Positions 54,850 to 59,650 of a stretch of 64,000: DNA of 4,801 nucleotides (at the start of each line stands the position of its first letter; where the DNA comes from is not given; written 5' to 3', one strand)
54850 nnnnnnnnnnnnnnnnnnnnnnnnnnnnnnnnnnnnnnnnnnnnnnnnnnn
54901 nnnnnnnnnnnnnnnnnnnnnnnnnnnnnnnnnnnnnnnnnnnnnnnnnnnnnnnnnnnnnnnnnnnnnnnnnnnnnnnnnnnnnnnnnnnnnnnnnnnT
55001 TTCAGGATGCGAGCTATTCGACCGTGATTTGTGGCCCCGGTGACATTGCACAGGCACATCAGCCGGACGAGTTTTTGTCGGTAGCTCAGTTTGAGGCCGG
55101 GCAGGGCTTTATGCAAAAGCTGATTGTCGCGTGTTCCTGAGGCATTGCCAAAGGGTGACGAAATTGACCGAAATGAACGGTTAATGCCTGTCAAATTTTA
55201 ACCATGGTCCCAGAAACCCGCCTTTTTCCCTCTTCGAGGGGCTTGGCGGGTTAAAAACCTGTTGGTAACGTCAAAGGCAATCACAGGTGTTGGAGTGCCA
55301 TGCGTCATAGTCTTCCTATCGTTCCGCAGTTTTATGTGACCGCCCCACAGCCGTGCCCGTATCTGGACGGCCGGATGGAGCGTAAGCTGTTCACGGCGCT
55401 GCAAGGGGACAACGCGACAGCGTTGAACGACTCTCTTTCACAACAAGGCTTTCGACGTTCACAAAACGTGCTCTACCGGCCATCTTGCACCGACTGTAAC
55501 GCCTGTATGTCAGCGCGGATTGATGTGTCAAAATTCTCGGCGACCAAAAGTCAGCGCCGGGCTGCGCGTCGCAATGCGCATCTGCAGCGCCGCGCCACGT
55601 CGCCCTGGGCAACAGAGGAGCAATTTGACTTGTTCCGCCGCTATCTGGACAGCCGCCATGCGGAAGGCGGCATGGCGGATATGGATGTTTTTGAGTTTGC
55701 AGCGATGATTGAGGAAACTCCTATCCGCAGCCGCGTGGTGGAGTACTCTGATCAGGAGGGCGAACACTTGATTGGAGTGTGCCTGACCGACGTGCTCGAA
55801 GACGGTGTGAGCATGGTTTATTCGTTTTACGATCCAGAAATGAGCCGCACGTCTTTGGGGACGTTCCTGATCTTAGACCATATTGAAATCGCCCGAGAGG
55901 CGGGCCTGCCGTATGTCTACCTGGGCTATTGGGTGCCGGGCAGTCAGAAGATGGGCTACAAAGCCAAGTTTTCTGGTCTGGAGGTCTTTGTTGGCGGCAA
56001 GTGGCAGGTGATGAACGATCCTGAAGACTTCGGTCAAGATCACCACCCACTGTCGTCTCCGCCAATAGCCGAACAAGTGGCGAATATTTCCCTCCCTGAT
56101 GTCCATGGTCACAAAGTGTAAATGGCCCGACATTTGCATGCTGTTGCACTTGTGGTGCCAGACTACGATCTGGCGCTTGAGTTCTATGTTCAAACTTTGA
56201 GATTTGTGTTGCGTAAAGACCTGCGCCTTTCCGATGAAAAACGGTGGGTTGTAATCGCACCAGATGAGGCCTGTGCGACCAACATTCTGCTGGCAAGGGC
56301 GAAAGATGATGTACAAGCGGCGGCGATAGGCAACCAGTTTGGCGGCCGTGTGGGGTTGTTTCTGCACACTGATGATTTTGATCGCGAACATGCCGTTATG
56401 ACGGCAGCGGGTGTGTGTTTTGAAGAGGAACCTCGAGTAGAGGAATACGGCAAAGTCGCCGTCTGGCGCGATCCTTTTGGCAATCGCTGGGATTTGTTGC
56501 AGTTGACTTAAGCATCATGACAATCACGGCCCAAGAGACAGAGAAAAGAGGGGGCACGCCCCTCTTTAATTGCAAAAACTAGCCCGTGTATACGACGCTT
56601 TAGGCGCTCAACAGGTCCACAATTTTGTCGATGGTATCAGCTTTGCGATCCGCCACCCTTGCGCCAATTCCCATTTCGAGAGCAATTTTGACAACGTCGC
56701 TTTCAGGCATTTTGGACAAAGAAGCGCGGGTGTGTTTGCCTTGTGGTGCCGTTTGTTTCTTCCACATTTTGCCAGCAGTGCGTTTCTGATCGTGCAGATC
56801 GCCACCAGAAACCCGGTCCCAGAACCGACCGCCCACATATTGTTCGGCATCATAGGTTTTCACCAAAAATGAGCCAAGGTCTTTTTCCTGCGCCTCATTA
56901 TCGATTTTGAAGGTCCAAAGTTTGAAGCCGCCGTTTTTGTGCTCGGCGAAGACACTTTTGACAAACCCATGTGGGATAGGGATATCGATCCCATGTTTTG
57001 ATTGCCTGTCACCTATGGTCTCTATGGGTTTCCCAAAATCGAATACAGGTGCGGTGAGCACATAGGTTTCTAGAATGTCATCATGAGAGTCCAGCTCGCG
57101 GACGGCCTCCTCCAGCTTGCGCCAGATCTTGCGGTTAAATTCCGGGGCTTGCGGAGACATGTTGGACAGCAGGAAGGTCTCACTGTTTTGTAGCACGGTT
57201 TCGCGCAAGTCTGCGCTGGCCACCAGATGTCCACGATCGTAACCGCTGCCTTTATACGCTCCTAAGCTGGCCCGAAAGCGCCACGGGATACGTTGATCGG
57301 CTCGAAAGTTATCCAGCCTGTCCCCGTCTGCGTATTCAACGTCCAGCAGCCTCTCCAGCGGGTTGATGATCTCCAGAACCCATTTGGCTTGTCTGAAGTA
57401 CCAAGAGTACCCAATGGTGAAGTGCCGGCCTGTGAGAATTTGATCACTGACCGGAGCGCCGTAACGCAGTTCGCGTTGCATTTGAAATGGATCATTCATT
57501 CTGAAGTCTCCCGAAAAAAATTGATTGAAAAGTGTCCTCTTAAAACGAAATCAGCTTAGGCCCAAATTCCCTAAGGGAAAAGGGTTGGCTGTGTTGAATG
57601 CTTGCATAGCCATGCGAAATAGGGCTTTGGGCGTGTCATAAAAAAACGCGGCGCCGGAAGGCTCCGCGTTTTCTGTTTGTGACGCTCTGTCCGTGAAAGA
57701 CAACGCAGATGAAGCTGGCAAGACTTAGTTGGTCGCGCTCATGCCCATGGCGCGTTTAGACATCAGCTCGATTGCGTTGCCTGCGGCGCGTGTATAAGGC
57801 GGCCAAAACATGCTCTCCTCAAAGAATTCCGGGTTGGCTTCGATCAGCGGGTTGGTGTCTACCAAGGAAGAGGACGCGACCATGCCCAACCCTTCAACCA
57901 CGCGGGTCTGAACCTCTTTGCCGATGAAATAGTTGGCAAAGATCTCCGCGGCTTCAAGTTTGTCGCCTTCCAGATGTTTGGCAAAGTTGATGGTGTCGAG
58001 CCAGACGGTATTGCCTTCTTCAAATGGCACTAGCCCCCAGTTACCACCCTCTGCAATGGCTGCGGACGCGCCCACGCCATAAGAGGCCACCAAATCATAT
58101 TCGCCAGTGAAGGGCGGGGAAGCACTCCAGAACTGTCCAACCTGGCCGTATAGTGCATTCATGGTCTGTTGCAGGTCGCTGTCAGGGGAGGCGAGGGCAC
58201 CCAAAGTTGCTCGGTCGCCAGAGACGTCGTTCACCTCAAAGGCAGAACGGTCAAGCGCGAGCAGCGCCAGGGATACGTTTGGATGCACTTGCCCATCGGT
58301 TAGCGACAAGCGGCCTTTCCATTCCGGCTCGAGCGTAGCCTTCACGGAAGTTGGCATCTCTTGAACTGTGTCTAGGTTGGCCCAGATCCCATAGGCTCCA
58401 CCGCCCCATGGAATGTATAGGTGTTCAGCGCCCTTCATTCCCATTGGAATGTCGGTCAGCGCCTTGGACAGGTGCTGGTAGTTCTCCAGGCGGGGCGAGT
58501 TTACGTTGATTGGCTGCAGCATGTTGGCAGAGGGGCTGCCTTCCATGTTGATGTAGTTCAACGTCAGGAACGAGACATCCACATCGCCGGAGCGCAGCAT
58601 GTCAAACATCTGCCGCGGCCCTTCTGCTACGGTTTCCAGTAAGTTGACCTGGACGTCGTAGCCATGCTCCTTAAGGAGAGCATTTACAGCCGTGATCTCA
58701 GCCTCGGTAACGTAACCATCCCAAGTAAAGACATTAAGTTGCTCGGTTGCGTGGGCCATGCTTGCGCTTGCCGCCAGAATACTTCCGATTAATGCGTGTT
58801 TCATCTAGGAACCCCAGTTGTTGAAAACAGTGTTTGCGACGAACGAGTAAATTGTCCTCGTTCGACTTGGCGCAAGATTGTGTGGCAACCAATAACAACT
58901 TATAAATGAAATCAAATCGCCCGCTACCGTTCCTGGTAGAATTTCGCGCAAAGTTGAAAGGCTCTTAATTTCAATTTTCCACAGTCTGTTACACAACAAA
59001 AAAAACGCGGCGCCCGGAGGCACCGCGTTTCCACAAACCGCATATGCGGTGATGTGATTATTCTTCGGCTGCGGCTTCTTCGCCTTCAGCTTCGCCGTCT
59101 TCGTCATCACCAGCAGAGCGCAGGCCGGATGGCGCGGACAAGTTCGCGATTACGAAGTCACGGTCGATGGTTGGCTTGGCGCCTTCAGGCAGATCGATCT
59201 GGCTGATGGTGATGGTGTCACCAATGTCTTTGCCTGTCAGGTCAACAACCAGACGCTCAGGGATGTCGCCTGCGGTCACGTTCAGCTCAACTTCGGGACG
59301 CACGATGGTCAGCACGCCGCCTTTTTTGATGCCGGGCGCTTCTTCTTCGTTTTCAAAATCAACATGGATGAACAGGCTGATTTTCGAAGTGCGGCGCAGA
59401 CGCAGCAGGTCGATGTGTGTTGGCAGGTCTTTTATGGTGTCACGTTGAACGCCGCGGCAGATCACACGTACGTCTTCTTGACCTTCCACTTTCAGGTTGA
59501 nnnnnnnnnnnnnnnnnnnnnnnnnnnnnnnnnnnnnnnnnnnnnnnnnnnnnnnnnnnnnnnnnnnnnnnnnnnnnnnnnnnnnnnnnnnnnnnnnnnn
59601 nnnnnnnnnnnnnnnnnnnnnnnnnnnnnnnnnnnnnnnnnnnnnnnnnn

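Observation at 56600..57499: Cytoplasmic NucA/EndoG-type nuclease fused to a Rho-N-like helical domain, with no inhibitor gene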

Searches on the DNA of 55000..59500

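Call 87: search_rna_families(source=window, start=55000, end=59500, threshold=evalue, max_evalue=0.1)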
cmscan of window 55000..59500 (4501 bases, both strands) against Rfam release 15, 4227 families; matches with E-value up to 0.1: 0.
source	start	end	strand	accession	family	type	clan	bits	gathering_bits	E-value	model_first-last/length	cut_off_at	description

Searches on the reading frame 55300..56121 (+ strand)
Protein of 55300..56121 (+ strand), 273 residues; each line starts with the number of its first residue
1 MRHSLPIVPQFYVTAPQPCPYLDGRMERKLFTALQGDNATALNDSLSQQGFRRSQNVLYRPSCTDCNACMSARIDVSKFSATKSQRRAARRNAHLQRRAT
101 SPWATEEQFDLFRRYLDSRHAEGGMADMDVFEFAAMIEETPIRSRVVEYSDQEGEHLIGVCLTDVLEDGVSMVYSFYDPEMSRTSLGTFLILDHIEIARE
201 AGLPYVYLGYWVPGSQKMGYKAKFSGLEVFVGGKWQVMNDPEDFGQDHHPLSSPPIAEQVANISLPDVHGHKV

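Call 3: search_protein_families(library=pfam, proteins=[window:55300-56121:+], max_evalue=1)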
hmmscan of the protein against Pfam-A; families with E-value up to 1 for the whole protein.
window:55300-56121:+ (273 aa): 4 families
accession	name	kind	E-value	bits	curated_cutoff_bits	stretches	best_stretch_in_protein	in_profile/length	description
PF04377.21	ATE_C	-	2.4e-41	141.6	25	1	107-230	1-121/122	Arginine-tRNA-protein transferase, C terminus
PF04376.19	ATE_N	-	1.9e-23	82.9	27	1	17-87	1-72/72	Arginine-tRNA-protein transferase, N terminus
PF13480.13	Acetyltransf_6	-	1.9e-06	28.6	22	1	84-210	6-136/143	Acetyltransferase (GNAT) domain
PF00583.31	Acetyltransf_1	-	0.16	12.7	20.7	1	144-208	34-98/116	Acetyltransferase (GNAT) family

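Call 70: search_protein_families(library=padloc, proteins=[window:55300-56121:+], max_evalue=0.001)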
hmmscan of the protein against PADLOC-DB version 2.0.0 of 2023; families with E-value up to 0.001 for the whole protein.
window:55300-56121:+ (273 aa): 0 families

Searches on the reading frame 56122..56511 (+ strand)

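Call 3: search_protein_families(library=pfam, proteins=[window:56122-56511:+], max_evalue=1)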
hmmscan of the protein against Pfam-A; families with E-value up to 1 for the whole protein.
window:56122-56511:+ (129 aa): 3 families
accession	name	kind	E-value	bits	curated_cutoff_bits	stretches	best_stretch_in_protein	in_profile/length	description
PF00903.31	Glyoxalase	-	1.8e-12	48.1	20.6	1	5-124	2-120/121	Glyoxalase/Bleomycin resistance protein/Dioxygenase superfamily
PF18029.7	Glyoxalase_6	-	0.0002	22.4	23.6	1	8-125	2-105/106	Glyoxalase-like domain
PF13669.12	Glyoxalase_4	-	0.015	16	27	1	8-107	3-101/109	Glyoxalase/Bleomycin resistance protein/Dioxygenase superfamily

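Call 70: search_protein_families(library=padloc, proteins=[window:56122-56511:+], max_evalue=0.001)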
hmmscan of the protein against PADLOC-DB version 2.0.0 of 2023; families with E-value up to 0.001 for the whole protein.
window:56122-56511:+ (129 aa): 0 families
